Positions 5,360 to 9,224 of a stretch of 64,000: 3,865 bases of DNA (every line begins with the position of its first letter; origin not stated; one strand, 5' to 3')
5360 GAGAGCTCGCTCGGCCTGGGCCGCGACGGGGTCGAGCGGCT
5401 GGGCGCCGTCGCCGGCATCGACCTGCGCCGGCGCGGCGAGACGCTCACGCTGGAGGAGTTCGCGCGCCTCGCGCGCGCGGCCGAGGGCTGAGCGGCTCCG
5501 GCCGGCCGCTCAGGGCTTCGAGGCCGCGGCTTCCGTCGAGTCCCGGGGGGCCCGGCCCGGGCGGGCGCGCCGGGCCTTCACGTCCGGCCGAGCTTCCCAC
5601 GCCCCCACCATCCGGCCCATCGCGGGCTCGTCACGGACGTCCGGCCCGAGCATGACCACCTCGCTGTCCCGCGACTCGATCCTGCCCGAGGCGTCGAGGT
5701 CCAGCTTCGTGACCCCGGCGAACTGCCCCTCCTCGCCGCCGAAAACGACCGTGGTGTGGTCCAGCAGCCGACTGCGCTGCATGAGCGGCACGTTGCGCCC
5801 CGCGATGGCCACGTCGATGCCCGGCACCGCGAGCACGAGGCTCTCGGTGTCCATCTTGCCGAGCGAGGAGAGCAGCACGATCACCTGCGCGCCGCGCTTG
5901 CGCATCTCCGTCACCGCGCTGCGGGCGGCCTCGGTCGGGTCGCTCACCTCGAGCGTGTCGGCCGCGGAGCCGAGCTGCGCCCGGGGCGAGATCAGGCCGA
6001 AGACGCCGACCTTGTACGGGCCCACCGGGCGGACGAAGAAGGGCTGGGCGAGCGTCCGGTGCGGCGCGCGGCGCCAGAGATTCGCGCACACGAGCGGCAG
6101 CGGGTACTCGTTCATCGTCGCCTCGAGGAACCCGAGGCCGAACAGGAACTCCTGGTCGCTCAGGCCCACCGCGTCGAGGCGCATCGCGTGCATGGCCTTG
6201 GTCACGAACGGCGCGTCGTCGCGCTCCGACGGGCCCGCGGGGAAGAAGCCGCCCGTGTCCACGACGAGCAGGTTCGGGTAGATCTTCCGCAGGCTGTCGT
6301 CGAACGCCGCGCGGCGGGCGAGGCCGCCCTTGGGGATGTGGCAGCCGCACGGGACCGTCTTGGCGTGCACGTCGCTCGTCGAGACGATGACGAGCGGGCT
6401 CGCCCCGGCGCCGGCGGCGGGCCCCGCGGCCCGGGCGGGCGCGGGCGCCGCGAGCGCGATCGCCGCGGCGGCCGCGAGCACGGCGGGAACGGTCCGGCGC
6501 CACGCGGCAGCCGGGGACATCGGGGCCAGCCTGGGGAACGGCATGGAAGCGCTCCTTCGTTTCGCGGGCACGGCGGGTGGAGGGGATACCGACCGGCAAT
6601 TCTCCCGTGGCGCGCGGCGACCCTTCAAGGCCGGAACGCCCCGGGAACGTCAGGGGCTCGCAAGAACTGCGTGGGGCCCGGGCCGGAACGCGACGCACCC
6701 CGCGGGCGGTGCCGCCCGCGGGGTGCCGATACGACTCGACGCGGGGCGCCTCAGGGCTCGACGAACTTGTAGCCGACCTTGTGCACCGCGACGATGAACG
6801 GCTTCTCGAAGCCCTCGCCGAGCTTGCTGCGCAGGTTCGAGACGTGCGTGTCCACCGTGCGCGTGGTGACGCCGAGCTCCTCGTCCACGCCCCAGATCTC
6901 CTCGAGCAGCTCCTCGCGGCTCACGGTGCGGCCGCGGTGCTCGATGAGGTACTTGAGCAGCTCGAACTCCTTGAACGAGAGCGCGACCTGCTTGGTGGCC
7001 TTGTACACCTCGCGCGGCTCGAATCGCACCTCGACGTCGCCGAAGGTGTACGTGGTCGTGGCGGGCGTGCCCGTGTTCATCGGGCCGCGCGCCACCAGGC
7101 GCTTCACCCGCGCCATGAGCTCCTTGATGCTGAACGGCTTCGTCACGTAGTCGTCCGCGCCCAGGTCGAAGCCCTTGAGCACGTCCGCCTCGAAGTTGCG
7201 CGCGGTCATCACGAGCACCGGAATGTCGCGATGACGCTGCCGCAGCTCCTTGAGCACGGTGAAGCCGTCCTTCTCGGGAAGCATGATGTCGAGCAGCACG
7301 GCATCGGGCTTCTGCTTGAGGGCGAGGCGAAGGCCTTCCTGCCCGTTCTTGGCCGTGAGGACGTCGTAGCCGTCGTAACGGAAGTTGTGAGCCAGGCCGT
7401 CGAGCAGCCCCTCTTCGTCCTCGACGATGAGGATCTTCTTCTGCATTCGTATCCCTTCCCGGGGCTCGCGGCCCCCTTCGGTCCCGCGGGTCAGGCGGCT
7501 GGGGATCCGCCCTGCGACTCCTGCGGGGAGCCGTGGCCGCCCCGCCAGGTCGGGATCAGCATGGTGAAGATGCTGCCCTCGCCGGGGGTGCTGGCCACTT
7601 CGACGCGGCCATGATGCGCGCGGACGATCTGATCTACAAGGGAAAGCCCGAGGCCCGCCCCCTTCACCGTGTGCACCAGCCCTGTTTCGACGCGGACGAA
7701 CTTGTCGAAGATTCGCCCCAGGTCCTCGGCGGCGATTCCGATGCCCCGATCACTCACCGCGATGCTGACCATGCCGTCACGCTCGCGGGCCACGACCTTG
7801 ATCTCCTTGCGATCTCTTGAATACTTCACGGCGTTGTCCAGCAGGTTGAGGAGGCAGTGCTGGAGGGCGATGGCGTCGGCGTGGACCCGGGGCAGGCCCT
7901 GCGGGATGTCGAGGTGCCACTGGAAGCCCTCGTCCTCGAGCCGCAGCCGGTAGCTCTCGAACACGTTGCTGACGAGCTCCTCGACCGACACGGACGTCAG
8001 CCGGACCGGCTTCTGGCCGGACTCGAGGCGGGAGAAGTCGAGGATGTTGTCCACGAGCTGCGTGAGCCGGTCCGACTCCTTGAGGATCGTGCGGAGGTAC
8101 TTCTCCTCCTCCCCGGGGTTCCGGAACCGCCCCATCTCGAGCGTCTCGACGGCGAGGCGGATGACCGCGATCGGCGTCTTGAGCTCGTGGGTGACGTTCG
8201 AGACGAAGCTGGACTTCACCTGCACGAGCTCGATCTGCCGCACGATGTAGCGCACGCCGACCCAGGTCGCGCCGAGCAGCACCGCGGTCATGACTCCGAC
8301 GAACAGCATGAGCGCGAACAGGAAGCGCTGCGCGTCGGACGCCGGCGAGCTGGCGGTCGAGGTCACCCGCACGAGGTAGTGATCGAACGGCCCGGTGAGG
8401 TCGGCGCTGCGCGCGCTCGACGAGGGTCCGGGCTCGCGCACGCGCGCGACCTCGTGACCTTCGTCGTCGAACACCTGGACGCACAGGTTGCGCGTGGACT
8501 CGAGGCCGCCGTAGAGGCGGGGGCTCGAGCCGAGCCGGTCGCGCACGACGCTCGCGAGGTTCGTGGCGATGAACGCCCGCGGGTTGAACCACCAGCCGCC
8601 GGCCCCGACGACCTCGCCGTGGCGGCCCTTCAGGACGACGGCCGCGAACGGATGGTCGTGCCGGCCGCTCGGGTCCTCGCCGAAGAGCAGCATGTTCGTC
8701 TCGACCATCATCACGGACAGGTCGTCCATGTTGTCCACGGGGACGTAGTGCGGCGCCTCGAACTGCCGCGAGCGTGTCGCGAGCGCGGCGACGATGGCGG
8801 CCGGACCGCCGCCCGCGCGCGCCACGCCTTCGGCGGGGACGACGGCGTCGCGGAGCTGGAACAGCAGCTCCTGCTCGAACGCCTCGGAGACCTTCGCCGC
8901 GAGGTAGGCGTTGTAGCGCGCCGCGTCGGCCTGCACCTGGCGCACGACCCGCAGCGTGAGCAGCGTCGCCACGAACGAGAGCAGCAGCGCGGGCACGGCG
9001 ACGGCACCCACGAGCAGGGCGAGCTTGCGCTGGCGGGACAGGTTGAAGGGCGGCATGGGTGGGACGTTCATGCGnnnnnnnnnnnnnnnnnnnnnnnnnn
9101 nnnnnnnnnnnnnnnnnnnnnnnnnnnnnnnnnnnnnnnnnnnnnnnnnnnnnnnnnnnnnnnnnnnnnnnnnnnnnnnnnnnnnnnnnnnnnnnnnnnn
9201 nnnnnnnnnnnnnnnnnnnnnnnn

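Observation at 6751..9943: Secreted Cys/Met/His-rich repeat protein directly upstream of an HK-RR pair with a large periplasmic sensor domain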

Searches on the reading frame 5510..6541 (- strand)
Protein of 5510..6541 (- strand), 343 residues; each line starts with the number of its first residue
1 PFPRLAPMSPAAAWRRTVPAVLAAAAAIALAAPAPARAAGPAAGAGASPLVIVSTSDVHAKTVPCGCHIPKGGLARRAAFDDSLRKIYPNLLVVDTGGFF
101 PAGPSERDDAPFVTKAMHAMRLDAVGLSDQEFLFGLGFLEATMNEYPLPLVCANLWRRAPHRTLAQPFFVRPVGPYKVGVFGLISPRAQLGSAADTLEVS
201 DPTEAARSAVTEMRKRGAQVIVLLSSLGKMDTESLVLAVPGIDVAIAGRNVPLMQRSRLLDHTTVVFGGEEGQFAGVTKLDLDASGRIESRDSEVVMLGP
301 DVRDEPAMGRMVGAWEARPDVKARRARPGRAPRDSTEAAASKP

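Call 62: search_protein_families(library=pfam, proteins=[window:5510-6541:-], max_evalue=1)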
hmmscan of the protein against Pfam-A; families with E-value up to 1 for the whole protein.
window:5510-6541:- (343 aa): 0 families

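Call 74: search_solved_structures(query=window:5510-6541:-, max_evalue=1)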
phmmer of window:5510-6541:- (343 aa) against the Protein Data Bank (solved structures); distinct sequences matched with E-value up to 1: 40.
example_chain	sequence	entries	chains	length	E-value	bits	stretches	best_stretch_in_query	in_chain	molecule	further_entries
2z1a_A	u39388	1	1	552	4.6e-18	68.8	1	38-254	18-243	5'-nucleotidase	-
7qgm_A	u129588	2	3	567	1.6e-14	57.2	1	35-250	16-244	5'-nucleotidase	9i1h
5h7w_A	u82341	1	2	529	2.6e-13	53.2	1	48-250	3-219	venom 5'-nucleotidase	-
7d0v_A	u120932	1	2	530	3.1e-13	53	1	48-250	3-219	Snake venom 5'-nucleotidase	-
7jv8_A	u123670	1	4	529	7e-13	51.8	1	69-250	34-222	5'-nucleotidase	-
9r0d_A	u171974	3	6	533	7.2e-13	51.7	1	69-250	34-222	5'-nucleotidase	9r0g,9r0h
7jv9_A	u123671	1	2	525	7.5e-13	51.7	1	69-250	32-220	5'-nucleotidase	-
8znz_A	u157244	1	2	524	7.5e-13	51.7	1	68-250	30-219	5'-nucleotidase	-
6xuq_A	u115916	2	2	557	7.8e-13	51.6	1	68-250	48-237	5'-nucleotidase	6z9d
9p1m_A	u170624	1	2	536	8.1e-13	51.6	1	68-250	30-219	5'-nucleotidase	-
4h1s_A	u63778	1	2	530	8.5e-13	51.5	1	69-250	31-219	5'-nucleotidase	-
6hxw_A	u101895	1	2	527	8.5e-13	51.5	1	69-250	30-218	5'-nucleotidase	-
9v6d_A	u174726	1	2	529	8.7e-13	51.5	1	69-250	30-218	5'-nucleotidase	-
6vc9_A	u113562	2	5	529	8.7e-13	51.5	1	69-250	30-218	5'-nucleotidase, ecto (CD73), isoform CRA_a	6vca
4h2f_A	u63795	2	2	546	1.1e-12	51.2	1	69-250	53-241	5'-nucleotidase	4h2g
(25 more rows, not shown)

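Call 75: search_protein_families(library=ncbifam, proteins=[window:5510-6541:-], max_evalue=1)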
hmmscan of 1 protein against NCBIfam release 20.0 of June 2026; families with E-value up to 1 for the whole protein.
window:5510-6541:- (343 aa): 15 families
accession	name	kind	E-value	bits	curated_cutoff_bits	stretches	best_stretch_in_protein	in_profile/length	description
NF041198.1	UshA_like_PCGU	equivalog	4.4e-32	111.3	275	1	41-291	15-276/519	UshA-like (seleno)protein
NF006938.0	PRK09420.1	equivalog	5.2e-14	51.6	486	1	47-231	22-231/648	bifunctional 2',3'-cyclic-nucleotide 2'-phosphodiesterase/3'-nucleotidase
NF006934.0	PRK09419.1-1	subfamily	3.9e-13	48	1646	1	50-250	53-268/1174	multifunctional 2',3'-cyclic-nucleotide 2'-phosphodiesterase/3'-nucleotidase/5'-nucleotidase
TIGR04486.1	thiosulf_SoxB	equivalog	4.3e-12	45.1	550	1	72-312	115-360/556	thiosulfohydrolase SoxB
NF006937.0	PRK09419.1-4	equivalog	3.1e-11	41.4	2554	2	166-298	789-926/1411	multifunctional 2',3'-cyclic-nucleotide 2'-phosphodiesterase/3'-nucleotidase/5'-nucleotidase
TIGR01390.1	CycNucDiestase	equivalog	2.1e-10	39.7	883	1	109-232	75-210/626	2',3'-cyclic-nucleotide 2'-phosphodiesterase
NF008871.0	PRK11907.1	equivalog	6.7e-10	37.7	1266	1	24-231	90-323/814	bifunctional 2',3'-cyclic-nucleotide 2'-phosphodiesterase/3'-nucleotidase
NF006935.0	PRK09419.1-2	equivalog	1.2e-07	29.8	2801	2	167-301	811-950/1445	multifunctional 2',3'-cyclic-nucleotide 2'-phosphodiesterase/3'-nucleotidase/5'-nucleotidase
NF007109.1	PRK09558.1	equivalog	1.2e-06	27.7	600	1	107-247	96-239/550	bifunctional UDP-sugar hydrolase/5'-nucleotidase UshA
NF049981.1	UshA_like_Sel_2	equivalog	2.3e-05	24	140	1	52-133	3-92/262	UshA-like (seleno)protein family 2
NF006936.0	PRK09419.1-3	equivalog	6.5e-05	20.7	2542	2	148-225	822-902/1212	multifunctional 2',3'-cyclic-nucleotide 2'-phosphodiesterase/3'-nucleotidase/5'-nucleotidase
TIGR01530.1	nadN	equivalog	0.00055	18.6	436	1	117-253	78-218/550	NAD nucleotidase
NF006933.0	PRK09418.1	equivalog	0.00077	17.7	1419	1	114-157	123-166/780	bifunctional 2',3'-cyclic-nucleotide 2'-phosphodiesterase/3'-nucleotidase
NF040549.1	Nt5e_LPXTG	exception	0.0039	15.5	1050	1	48-156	97-202/731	cell surface ecto-5'-nucleotidase Nt5e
NF047833.1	TyroCdyMelC1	equivalog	0.55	10.4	120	0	199-220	107-126/127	apotyrosinase chaperone MelC1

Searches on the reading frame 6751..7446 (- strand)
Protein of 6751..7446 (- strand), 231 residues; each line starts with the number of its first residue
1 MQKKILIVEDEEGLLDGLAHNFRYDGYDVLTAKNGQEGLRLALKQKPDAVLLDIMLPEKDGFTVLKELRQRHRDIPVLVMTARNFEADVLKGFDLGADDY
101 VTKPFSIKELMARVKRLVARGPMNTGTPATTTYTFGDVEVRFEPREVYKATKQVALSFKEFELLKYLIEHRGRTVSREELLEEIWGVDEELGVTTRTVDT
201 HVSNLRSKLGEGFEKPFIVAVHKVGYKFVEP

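Call 4: search_protein_families(library=pfam, proteins=[window:6751-7446:-], max_evalue=1)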
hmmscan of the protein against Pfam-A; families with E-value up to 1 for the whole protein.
window:6751-7446:- (231 aa): 6 families
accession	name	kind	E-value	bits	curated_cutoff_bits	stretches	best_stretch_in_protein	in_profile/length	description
PF00072.30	Response_reg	-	1.2e-29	103.1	30.2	1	5-115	1-111/111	Response regulator receiver domain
PF00486.34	Trans_reg_C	-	2e-24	85.9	26.2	1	152-228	2-77/77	Transcriptional regulatory protein, C terminal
PF08279.18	HTH_11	-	5.6e-05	23.4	25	1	161-227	3-55/55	HTH domain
PF03709.21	OKR_DC_1_N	-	0.0017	19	29.3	1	17-89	8-82/111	Orn/Lys/Arg decarboxylase, N-terminal domain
PF00196.25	GerE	-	0.0021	18.1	23.5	1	189-210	25-46/57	Bacterial regulatory proteins, luxR family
PF22045.1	CmlS_C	-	0.16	12.7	27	1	20-96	33-109/118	Chloramphenicol halogenase CmlS C-terminal domain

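Call 6: search_protein_families(library=ncbifam, proteins=[window:6751-7446:-], max_evalue=1)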
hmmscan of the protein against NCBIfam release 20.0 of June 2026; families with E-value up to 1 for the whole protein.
window:6751-7446:- (231 aa): 111 families (the best 25 are shown)
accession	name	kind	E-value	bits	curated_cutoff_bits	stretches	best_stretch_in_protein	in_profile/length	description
TIGR02154.1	PhoB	equivalog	8.1e-56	188.8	296.2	1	1-228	1-225/226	phosphate regulon transcriptional regulator PhoB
NF045944.1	ResRegRpaBCyano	equivalog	1.1e-55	188.6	330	1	6-228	1-227/229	response regulator transcription factor RpaB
NF040534.1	resp_reg_YycF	equivalog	4.8e-55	186.3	340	1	3-227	1-226/231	response regulator YycF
NF053854.1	RespRegPhoBBctds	equivalog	6.8e-55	185.9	270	1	5-228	1-224/225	two-component system response regulator PhoB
NF040689.1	MtrAB_MtrA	equivalog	1.2e-50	171.9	300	1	5-227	1-217/219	MtrAB system response regulator MtrA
TIGR01387.1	cztR_silR_copR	subfamily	3.6e-50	170.6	279.2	1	5-228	1-218/218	heavy metal response regulator transcription factor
NF008296.0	PRK11083.1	equivalog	2e-47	161.5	273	1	2-211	3-207/228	two-component system response regulator CreB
NF033117.2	vanR_ACDEGLN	exception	5.2e-46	157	350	1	5-227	1-224/226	VanR-ABDEGLN family response regulator transcription factor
NF041733.1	resp_reg_CseB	equivalog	7.6e-46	156.3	350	1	4-229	2-227/228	two-component system response regulator CseB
NF007005.1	PRK09468.1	equivalog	7.5e-45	153.2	331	1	2-229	3-232/237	osmolarity response regulator transcription factor OmpR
NF007982.1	PRK10710.1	equivalog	2.6e-44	151.5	380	1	2-228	7-227/235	envelope stress response regulator BaeR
NF007928.2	PRK10643.1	equivalog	7.3e-44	150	330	1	4-227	2-215/216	two-component system response regulator PmrA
NF041209.1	resp_regPieR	equivalog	7.3e-43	146.8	450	1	4-230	2-229/231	two component system response regulator PieR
NF051850.1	RespRegRprY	equivalog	4.2e-42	144.1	370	1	3-231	5-229/234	response regulator transcription factor RprY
NF007346.1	PRK09836.1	equivalog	1.1e-41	143.1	420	1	4-228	2-221/227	copper/silver response regulator transcription factor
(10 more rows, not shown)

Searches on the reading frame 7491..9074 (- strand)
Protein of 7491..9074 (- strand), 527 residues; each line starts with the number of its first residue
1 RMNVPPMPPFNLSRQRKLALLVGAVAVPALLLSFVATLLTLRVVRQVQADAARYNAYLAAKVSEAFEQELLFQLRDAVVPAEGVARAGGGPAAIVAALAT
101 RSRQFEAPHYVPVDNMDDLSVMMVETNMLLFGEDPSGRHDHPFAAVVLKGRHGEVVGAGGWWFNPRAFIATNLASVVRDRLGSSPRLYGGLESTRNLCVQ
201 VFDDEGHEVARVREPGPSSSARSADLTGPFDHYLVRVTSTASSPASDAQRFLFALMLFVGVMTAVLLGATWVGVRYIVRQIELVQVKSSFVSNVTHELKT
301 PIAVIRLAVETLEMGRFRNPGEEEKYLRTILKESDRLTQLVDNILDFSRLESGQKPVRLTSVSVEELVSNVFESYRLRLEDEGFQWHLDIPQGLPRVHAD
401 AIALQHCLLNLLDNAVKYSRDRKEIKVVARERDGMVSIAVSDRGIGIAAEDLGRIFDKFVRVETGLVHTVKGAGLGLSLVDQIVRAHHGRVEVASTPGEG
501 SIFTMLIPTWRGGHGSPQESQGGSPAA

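Call 4: search_protein_families(library=pfam, proteins=[window:7491-9074:-], max_evalue=1)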
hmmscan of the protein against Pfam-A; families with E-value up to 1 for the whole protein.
window:7491-9074:- (527 aa): 5 families
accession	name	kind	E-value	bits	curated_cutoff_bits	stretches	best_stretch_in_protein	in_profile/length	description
PF02518.31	HATPase_c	-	1.5e-28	99.9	26.4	1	400-509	2-109/111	Histidine kinase-, DNA gyrase B-, and HSP90-like ATPase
PF00512.31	HisKA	-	1.6e-20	73.3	26.9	1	287-353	2-66/66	His Kinase A (phospho-acceptor) domain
PF14501.12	HATPase_c_5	-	0.00025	21.3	22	1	402-495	4-90/102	GHKL domain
PF13581.12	HATPase_c_2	-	0.026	15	27.4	1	407-487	35-112/127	Histidine kinase-like ATPase domain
PF13589.12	HATPase_c_3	-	0.11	12.9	25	1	405-456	4-54/137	Histidine kinase-, DNA gyrase B-, and HSP90-like ATPase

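Call 6: search_protein_families(library=ncbifam, proteins=[window:7491-9074:-], max_evalue=1)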
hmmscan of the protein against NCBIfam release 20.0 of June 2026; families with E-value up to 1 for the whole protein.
window:7491-9074:- (527 aa): 88 families (the best 25 are shown)
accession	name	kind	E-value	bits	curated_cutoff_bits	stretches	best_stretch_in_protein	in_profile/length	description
NF046044.1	PnpS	equivalog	1e-63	215.7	400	1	282-508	165-390/390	two-component system histidine kinase PnpS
TIGR02966.1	phoR_proteo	equivalog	8.1e-57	192.7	334.2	1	272-506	99-332/333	phosphate regulon sensor histidine kinase PhoR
NF033092.0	HK_WalK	equivalog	1.9e-51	175.3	725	1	282-508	367-593/594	cell wall metabolism sensor histidine kinase WalK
NF047874.1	MASE3_PAS_HK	subfamily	3.3e-49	168.3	560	1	280-509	391-625/655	MASE3 domain-containing sensor histidine kinase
NF045911.1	TCSHisKinNblS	equivalog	7.4e-49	166.6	1000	1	272-504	373-615/621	two-component system sensor histidine kinase NblS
NF006800.0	PRK09303.1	equivalog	5.4e-46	157.3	342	1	282-512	146-380/383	histidine kinase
NF041735.1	hist_kin_RppB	equivalog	1.1e-44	153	400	1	252-508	180-438/438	two-component system sensor histidine kinase RppB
NF008312.0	PRK11100.1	equivalog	1.1e-42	146.5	356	1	288-508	257-473/477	two-component system sensor histidine kinase CreC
NF040691.1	MtrAB_MtrB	equivalog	1.7e-41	142.8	450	1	277-512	261-495/507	MtrAB system histidine kinase MtrB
NF008468.0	PRK11360.1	equivalog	3.4e-39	134.7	646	1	289-510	398-609/616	two-component system sensor histidine kinase AtoS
TIGR01386.1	cztS_silS_copS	subfamily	1.5e-38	132.9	292.55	1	285-505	239-454/457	heavy metal sensor histidine kinase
TIGR02956.1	TMAO_torS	equivalog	4.7e-37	127.6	676.5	1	285-513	462-686/967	TMAO reductase system sensor histidine kinase/response regulator TorS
NF041832.1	near_NosP_CTERM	subfamily_domain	5.4e-37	127.7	400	1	286-510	6-226/370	NahK/ErcS family hybrid sensor histidine kinase/response regulator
NF012163.2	BaeS_SmeS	equivalog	1e-35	123.6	500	1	285-500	238-449/457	sensor histidine kinase efflux regulator BaeS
NF038297.2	hybrid_HK_HrmK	equivalog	2.7e-35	122.1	725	1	285-510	233-458/607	hybrid histidine kinase/response regulator HrmK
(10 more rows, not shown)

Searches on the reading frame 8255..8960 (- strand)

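Call 26: search_solved_structures(query=window:8255-8960:-, max_evalue=10)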
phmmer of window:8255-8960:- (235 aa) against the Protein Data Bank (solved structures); distinct sequences matched with E-value up to 10: 2.
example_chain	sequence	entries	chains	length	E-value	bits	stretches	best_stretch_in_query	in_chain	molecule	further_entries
1vcb_B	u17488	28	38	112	1.6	11.6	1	147-192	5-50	PROTEIN (ELONGIN C) | Elongin-C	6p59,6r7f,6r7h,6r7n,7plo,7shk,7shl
8qu8_C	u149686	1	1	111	1.8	11.4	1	147-192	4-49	Elongin-C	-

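Call 62: search_protein_families(library=pfam, proteins=[window:8255-8960:-], max_evalue=1)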
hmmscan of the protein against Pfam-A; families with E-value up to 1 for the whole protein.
window:8255-8960:- (235 aa): 0 families

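Call 88: find_homologous_proteins(query=window:8255-8960:-, max_evalue=0.001)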
Query window:8255-8960:- (235 aa): 14 proteins with E <= 0.001 among 8000 candidates.
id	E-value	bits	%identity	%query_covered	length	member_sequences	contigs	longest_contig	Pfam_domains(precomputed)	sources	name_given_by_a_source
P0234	1.1e-67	246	55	89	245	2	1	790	-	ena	-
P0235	1.2e-64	236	55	87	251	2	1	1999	-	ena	-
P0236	2.2e-63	232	52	91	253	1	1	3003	-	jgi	jgi:hypothetical protein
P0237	4.3e-60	221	56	82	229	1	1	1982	-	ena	-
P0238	3.0e-54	202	60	64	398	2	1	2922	PF02518.32,PF00512.32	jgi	jgi:signal transduction histidine kinase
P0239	2.7e-53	199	53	75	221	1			-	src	-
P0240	3.4e-49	186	59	63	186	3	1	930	-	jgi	jgi:hypothetical protein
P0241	1.0e-44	171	57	62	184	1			-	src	-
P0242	3.0e-44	169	58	58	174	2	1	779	-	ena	-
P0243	1.1e-40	158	54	59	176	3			-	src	-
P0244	2.0e-40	157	83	41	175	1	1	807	PF26343.1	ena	-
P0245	1.2e-35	141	52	54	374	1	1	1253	PF02518.32,PF00512.32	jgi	jgi:signal transduction histidine kinase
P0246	1.0e-24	106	71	33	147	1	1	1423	-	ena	-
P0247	1.6e-19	89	65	34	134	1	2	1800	-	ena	-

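Call 89: search_protein_families(library=pfam, proteins=[P0244, P0238], max_evalue=0.01)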
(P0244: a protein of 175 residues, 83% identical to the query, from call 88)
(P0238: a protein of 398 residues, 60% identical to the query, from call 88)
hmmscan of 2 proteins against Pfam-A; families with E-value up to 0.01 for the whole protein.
P0244 (175 aa): 0 families

P0238 (398 aa): 4 families
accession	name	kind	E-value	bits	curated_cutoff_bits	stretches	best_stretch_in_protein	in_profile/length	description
PF02518.31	HATPase_c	-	6.8e-30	104.2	26.4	1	278-387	2-109/111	Histidine kinase-, DNA gyrase B-, and HSP90-like ATPase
PF00512.31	HisKA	-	1.5e-19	70.2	26.9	1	165-231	2-66/66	His Kinase A (phospho-acceptor) domain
PF13581.12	HATPase_c_2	-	0.00014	22.3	27.4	1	290-364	40-111/127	Histidine kinase-like ATPase domain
PF14501.12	HATPase_c_5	-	0.00069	19.9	22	1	280-373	4-90/102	GHKL domain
